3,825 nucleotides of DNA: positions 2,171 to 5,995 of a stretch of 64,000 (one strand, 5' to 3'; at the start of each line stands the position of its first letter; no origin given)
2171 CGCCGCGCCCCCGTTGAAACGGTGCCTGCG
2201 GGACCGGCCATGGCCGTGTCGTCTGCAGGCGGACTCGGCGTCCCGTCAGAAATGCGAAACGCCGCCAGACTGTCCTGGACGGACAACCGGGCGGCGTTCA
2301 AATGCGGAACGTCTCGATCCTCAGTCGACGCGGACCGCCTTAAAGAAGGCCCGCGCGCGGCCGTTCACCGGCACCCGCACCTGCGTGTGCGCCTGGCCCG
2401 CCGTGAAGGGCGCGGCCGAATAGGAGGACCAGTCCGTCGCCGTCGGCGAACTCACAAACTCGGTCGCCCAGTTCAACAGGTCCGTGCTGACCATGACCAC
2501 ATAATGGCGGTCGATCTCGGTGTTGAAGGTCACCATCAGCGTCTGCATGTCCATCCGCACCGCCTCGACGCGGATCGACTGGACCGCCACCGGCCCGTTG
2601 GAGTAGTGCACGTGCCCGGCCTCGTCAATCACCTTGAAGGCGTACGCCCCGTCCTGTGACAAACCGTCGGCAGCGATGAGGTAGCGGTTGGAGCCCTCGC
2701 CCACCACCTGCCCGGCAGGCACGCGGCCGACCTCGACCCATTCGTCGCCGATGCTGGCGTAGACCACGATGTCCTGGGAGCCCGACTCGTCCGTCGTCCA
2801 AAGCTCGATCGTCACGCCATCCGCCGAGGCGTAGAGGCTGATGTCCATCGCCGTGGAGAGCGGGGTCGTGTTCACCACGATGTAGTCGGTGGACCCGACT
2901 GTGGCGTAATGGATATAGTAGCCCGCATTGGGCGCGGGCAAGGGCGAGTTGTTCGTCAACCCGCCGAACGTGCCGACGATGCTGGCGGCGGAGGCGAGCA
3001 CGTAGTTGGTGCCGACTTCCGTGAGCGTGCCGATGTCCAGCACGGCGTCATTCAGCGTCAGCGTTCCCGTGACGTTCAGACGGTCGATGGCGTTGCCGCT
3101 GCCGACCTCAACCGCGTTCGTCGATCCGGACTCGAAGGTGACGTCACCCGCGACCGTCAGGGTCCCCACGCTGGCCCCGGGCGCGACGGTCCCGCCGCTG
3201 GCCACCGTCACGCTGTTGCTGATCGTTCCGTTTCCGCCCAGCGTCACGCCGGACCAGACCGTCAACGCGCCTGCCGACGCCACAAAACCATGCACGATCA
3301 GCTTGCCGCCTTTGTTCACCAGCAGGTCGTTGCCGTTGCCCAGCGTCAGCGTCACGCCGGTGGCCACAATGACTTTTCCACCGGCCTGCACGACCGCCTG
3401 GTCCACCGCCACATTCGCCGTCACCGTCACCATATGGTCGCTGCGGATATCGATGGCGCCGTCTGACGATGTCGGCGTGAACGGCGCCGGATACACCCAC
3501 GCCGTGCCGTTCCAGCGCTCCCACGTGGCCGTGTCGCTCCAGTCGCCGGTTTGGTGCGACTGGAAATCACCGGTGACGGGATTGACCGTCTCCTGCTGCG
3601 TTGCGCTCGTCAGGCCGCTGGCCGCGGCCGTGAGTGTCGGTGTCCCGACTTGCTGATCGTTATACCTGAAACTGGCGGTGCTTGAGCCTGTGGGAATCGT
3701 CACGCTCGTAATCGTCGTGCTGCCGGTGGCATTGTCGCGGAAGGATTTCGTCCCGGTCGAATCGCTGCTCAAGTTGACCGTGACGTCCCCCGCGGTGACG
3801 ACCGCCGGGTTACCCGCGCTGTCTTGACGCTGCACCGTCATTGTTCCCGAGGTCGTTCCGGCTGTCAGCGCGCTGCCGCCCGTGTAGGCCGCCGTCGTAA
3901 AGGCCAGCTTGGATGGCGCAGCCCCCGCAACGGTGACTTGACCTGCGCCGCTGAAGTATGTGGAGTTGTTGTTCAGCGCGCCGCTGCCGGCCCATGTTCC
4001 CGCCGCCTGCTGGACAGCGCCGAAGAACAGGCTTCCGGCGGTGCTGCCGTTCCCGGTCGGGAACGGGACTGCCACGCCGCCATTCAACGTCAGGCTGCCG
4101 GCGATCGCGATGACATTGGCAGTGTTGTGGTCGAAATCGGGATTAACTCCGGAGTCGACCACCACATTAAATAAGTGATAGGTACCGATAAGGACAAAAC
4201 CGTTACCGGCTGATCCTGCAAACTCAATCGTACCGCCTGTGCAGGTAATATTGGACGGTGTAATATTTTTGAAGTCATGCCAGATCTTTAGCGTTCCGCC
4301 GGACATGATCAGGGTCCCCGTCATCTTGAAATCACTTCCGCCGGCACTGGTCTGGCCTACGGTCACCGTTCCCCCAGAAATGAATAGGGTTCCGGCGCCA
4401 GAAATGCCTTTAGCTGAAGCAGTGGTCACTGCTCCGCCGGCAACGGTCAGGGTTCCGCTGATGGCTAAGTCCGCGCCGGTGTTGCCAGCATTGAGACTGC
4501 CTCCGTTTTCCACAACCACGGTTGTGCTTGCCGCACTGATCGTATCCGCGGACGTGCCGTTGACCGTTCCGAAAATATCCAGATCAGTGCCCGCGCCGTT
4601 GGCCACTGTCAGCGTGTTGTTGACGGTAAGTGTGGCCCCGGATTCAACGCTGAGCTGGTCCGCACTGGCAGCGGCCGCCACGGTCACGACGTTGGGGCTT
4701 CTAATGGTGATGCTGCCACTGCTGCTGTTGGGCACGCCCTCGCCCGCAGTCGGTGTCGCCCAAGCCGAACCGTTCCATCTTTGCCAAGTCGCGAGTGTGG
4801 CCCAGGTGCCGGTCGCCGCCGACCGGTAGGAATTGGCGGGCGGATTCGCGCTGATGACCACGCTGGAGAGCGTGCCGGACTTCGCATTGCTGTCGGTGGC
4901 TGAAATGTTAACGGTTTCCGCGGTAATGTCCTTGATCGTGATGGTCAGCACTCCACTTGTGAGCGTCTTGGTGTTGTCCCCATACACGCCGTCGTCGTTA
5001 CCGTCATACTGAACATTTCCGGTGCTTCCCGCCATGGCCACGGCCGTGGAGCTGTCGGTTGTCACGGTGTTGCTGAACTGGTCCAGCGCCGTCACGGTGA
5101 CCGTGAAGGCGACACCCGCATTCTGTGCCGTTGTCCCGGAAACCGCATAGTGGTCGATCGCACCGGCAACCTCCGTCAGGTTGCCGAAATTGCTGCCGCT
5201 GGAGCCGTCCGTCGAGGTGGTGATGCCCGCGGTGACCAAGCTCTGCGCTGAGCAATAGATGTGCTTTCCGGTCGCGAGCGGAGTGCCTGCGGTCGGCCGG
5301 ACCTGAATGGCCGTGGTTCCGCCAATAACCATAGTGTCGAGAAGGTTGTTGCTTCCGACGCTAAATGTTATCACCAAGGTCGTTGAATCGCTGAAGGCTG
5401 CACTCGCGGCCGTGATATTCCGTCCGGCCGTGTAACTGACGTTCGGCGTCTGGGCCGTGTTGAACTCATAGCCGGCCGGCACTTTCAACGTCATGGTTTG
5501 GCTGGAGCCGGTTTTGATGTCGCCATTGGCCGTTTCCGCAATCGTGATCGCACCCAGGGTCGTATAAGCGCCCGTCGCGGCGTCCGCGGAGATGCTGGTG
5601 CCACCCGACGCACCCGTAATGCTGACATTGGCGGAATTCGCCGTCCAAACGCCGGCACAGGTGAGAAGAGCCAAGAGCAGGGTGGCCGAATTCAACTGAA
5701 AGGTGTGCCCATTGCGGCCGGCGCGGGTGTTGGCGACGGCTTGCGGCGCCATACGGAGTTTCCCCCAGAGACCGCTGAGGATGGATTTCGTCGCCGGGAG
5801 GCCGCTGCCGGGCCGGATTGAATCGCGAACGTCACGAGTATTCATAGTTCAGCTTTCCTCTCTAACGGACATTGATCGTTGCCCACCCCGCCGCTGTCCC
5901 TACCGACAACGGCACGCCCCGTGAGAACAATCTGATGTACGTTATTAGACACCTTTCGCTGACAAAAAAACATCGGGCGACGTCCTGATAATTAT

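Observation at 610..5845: Two adjacent secreted proteins with unrelated N-terminal bodies share a ~170 aa C-terminal module at near nucleotide identity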

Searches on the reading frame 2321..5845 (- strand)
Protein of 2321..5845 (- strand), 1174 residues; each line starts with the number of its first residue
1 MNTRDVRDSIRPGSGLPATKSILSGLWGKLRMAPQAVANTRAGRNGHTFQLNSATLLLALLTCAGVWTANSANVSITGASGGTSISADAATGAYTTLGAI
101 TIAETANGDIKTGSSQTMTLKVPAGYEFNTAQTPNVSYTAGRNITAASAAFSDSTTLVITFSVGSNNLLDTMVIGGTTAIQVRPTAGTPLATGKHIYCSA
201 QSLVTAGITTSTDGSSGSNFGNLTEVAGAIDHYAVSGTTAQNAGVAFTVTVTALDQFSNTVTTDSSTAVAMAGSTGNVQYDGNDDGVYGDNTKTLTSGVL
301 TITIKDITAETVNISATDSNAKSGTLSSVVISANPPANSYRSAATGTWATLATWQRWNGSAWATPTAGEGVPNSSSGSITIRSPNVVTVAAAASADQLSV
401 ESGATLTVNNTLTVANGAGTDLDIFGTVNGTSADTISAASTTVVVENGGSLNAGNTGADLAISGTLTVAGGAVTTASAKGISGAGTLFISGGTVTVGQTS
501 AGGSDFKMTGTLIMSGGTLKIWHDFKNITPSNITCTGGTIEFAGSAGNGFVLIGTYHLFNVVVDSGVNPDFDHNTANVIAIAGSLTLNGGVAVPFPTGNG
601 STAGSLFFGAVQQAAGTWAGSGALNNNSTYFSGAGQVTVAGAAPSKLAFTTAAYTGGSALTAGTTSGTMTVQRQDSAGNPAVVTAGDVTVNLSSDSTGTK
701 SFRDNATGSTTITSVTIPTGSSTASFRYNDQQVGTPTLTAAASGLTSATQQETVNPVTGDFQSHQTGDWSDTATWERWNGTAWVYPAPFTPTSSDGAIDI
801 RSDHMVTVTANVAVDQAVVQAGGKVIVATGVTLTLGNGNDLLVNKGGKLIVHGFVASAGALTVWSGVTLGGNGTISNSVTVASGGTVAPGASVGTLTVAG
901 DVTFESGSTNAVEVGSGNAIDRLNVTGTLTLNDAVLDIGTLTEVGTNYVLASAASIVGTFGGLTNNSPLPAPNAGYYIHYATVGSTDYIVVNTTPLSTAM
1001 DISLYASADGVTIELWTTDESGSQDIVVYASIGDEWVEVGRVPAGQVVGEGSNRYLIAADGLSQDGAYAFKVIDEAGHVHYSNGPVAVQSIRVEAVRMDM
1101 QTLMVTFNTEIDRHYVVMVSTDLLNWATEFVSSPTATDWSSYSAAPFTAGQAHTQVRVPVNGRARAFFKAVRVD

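Call 5: search_protein_families(library=pfam, proteins=[window:2321-5845:-], max_evalue=1)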
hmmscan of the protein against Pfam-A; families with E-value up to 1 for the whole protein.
window:2321-5845:- (1174 aa): 0 families

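Call 6: search_protein_families(library=ncbifam, proteins=[window:2321-5845:-], max_evalue=1)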
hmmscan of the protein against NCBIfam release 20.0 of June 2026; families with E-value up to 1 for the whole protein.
window:2321-5845:- (1174 aa): 1 family
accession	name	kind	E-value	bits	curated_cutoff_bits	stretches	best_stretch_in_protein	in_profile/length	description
NF051851.1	AtpSerPepEprS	equivalog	1.8e-17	62.7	1700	1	810-958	439-583/988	autotransporter serine peptidase EprS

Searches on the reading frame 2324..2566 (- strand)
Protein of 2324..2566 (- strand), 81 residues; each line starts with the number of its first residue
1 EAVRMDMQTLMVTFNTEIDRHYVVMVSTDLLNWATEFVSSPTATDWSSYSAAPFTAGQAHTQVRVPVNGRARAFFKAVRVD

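Call 73: predict_structure(alignment_id=A3)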
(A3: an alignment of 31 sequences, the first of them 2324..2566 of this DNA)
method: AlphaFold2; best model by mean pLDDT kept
length: 81 residues; sequences in the alignment: 31
mean_pLDDT: 92.2   pTM: 0.80
mean pLDDT of the five models: 92.2, 91.8, 91.6, 91.0, 89.3
residues with pLDDT >= 90: 66; 70-90: 9; 50-70: 5; < 50: 1
segments of 3 or more residues with pLDDT < 50: none
pLDDT, mean of each block of 10 residues (from residue 1): 72 97 97 97 93 96 92 95 87
secondary structure, 60 per line:
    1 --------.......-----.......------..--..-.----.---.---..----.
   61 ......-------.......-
elements in order: E9-15 E21-27 E60-66 E74-80

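Call 75: fold_search(model_id=the predicted structure, library=pdb)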
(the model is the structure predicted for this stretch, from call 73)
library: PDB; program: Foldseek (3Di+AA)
matches with E <= 10: 993; with E <= 0.001: 0
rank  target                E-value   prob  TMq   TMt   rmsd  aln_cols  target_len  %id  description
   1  9wcb_F                3.0e-01  0.25  0.30  0.17  11.7       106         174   10  Open state of A8 gpJ 713 central tail fiber with OmpC G17 from E. coli EDL933 (released 2026-01-28)
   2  5ckm                  3.2e-01  0.51  0.38  0.15   9.2       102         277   13  The CUB1-EGF-CUB2 domains of rat MBL-associated serine protease-2 (MASP-2) bound to Ca2+ (released 2017-01-18)
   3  5yku                  4.2e-01  0.21  0.33  0.23  10.7       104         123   10  The crystal structure of Macrobrachium rosenbergii nodavirus P-domain with Zn ions (released 2018-10-24)
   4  2kd7_MODEL_1_A        4.2e-01  0.13  0.26  0.15  14.4        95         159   12  Solution NMR structure of F5/8 type C-terminal domain of a putative chitobiase from Bacteroides thetaiotaomicr (released 2009-02-03)
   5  1sjv                  4.4e-01  0.82  0.51  0.43   8.7        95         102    3  Three-Dimensional Structure of a Llama VHH Domain Swapping (released 2004-06-01)
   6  6q68_A                4.4e-01  0.23  0.35  0.25  13.0        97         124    9  Crystal structure of bovine ACBD3 GOLD domain in complex with 3A protein of enterovirus-F2 (fusion protein) (released 2019-11-13)
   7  7uov_D                4.9e-01  0.47  0.42  0.36   6.8        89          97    8  Native Lassa glycoprotein in complex with neutralizing antibodies 12.1F and 37.2D (released 2022-11-02)
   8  6q69_A                4.9e-01  0.25  0.37  0.26  12.5        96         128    9  Crystal structure of porcine ACBD3 GOLD domain in complex with 3A protein of enterovirus-G1 (released 2019-11-13)
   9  7qha_C                5.2e-01  0.75  0.50  0.41   5.9        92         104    5  Cryo-EM structure of the Tripartite ATP-independent Periplasmic (TRAP) transporter SiaQM from Photobacterium profundum (released 2022-12-21)
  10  6q69_C                5.2e-01  0.21  0.36  0.25  12.9        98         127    9  Crystal structure of porcine ACBD3 GOLD domain in complex with 3A protein of enterovirus-G1 (released 2019-11-13)
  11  8ved_G                5.8e-01  0.51  0.46  0.33   5.4        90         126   10  Cryo-EM structure of antibody T5-1E11 in complex with stabilized H1N1 Influenza Hemagglutinin Trimer (A/Kiev/1/57) (released 2025-03-19)
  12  6hmv_A                5.8e-01  0.23  0.37  0.27  12.4        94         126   12  Crystal structure of human ACBD3 GOLD domain in complex with 3A protein of enterovirus-D68 (fusion protein, LVVY mutan (released 2019-07-24)
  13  1szb_A                6.2e-01  0.44  0.39  0.24   8.7       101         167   10  Crystal structure of the human MBL-associated protein 19 (MAp19) (released 2004-06-22)
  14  6q67_A                6.2e-01  0.23  0.37  0.27  12.4        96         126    9  Crystal structure of porcine ACBD3 GOLD domain in complex with 3A protein of Aichivirus C (released 2019-11-13)
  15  6hln_A                6.2e-01  0.23  0.37  0.26  12.6        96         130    9  Crystal structure of human ACBD3 GOLD domain in complex with 3A protein of enterovirus-D68 (released 2019-07-24)
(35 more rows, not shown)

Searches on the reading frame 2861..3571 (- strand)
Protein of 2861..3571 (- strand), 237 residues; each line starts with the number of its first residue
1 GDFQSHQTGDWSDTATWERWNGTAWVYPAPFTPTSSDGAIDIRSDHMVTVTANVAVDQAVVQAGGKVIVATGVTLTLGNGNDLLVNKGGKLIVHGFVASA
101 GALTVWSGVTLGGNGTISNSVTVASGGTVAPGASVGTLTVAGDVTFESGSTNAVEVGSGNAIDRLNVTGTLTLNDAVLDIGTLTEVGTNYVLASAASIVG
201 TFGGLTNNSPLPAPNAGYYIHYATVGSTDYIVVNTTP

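Call 76: find_homologous_proteins(query=window:2861-3571:-, max_evalue=0.001)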
Query seq(237 aa) (237 aa): 36 proteins with E <= 0.001 among 2700 candidates.
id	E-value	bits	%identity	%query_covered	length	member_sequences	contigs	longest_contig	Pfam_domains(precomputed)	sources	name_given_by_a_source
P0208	5.1e-20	90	36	99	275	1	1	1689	-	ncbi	-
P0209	3.1e-12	65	47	53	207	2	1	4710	-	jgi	jgi:hypothetical protein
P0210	7.0e-11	60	43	55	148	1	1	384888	-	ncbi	-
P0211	5.0e-10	57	42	57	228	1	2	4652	-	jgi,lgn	jgi:hypothetical protein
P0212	1.6e-9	56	48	46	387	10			PF03797.26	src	-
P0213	2.0e-9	55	45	53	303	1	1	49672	PF12951.14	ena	-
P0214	3.1e-9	55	56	23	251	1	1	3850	PF12951.14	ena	-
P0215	3.2e-9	55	40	49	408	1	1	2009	PF12951.14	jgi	jgi:autotransporter-associated beta strand protein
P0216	4.9e-9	54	47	41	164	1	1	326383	-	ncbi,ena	-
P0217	3.0e-8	52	44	51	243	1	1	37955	PF12951.14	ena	-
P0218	1.6e-7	49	39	48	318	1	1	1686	-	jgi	jgi:autotransporter-associated beta strand protein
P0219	1.7e-7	49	51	31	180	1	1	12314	-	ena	-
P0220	9.7e-7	47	37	57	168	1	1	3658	-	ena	-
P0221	1.2e-6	46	46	50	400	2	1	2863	PF12951.14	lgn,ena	-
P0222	1.4e-6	46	40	57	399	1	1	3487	PF12951.14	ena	-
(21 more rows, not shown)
